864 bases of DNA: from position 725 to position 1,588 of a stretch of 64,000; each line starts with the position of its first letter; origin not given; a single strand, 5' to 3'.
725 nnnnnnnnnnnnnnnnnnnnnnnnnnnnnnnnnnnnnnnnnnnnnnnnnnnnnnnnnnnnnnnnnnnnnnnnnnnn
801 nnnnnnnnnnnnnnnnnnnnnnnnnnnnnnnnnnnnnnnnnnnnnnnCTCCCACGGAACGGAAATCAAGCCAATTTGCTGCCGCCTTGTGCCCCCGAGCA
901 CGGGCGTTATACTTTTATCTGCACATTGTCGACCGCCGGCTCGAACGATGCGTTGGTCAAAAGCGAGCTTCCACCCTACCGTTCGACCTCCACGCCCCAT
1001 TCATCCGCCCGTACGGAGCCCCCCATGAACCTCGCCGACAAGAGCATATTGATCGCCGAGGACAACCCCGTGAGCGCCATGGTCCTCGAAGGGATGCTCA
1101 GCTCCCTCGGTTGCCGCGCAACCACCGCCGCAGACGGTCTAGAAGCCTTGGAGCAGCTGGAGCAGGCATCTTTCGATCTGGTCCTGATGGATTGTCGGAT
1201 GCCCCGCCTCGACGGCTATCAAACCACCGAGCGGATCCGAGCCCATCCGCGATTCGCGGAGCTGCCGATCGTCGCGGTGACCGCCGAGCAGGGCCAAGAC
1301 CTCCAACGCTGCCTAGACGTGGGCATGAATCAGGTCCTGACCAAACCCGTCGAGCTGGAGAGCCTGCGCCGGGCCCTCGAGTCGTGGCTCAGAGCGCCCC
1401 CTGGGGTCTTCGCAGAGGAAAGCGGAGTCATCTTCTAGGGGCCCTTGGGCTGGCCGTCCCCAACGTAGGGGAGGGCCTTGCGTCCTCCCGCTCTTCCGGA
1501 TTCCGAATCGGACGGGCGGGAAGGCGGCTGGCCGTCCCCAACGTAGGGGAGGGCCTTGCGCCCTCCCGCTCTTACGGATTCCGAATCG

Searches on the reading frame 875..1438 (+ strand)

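Call 55: search_protein_families(library=pfam, proteins=[window:875-1438:+], max_evalue=0.001)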
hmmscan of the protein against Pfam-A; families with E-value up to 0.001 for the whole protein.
window:875-1438:+ (187 aa): 2 families
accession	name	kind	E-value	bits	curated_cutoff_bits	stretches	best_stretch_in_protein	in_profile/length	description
PF00072.30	Response_reg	-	2.1e-28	99.1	30.2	1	58-168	1-110/111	Response regulator receiver domain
PF23198.2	PDE8A_N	-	0.00013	22.4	29.6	1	78-155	33-115/147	PDE8A-like, N-terminal domain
